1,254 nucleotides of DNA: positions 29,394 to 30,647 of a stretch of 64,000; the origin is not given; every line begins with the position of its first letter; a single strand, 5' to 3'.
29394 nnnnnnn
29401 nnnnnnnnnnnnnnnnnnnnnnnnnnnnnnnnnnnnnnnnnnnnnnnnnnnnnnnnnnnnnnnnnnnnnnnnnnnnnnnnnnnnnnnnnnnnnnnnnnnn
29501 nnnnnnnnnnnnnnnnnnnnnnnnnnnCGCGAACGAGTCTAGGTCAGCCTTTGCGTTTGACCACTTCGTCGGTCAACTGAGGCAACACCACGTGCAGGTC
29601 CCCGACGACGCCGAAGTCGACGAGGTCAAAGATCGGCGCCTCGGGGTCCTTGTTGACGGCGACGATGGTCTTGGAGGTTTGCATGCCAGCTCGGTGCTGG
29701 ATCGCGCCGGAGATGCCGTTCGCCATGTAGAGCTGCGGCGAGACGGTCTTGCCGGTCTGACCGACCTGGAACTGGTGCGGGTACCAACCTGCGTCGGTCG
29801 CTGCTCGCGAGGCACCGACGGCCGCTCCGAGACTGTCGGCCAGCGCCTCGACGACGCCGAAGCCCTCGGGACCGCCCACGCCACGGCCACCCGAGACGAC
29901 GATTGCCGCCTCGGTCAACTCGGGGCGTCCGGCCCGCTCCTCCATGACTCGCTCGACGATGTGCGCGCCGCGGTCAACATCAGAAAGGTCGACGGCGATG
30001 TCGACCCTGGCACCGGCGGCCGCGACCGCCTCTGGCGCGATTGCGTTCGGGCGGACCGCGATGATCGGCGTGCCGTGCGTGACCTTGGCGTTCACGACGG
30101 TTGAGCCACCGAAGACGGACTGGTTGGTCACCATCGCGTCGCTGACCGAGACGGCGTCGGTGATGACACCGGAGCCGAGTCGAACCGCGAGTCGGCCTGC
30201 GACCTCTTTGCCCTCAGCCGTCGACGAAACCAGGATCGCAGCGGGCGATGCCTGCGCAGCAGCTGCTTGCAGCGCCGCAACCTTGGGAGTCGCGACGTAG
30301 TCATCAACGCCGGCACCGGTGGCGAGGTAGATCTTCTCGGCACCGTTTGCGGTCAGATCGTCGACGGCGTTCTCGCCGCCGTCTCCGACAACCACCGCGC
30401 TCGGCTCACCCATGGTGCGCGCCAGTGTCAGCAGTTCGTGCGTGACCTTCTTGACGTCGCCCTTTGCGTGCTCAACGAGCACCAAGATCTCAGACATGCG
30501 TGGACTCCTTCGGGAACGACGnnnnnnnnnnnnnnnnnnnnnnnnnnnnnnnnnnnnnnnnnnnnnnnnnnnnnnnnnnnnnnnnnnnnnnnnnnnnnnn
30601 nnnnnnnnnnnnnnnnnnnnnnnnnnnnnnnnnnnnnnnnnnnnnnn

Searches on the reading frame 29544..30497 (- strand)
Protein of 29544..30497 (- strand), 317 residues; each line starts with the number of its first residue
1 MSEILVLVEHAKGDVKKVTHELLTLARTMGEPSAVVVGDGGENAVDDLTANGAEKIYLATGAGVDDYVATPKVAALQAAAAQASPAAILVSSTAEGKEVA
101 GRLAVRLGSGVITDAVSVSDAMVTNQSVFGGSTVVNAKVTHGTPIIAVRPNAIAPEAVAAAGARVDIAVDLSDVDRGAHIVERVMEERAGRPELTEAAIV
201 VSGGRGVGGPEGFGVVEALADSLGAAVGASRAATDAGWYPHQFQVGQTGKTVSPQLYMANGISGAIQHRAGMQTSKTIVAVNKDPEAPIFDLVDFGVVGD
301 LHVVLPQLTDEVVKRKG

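Call 33: list_cluster_members(proteins=[P0002, window:29544-30497:-, window:28340-29527:-, window:35219-36268:-, window:35219-36385:-, window:36263-37963:+])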
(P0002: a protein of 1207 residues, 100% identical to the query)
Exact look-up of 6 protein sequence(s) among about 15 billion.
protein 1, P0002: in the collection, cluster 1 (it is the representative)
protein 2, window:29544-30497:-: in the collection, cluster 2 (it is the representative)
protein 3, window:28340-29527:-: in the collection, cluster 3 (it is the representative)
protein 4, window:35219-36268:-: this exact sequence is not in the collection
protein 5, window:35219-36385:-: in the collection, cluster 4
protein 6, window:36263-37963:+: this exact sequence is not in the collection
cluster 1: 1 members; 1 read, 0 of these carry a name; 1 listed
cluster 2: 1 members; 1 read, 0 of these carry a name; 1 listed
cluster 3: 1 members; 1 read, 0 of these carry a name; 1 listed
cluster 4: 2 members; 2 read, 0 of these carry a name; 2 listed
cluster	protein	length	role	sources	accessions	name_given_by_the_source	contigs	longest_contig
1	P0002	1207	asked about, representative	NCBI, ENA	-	-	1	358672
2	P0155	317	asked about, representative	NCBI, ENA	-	-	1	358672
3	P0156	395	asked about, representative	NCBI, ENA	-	-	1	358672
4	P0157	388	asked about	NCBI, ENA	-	-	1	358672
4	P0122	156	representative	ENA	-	-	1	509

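Call 64: search_protein_families(library=ncbifam, proteins=[window:29544-30497:-], max_evalue=0.00001)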
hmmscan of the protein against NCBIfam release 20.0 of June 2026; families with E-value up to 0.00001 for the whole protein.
window:29544-30497:- (317 aa): 5 families
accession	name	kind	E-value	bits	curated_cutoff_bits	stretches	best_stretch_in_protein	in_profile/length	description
NF042970.1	AcrlCoAredClosAcrA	equivalog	9.8e-53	179.5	600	2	148-313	187-358/360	acryloyl-CoA reductase electron transfer subunit beta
NF038209.1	mft_etfA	equivalog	1.5e-41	142.7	240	1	33-310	26-300/303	mycofactocin-associated electron transfer flavoprotein alpha subunit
NF008884.0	PRK11916.1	equivalog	2.2e-35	122.5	528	1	19-312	17-310/312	electron transfer flavoprotein subunit alpha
NF002889.0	PRK03363.1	equivalog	5.1e-34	118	549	1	20-311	18-310/313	electron transfer flavoprotein subunit alpha/FixB family protein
NF051845.1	EtFlavAlphaProt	equivalog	7.7e-32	110.8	600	1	4-314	93-401/406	electron transfer flavoprotein subunit alpha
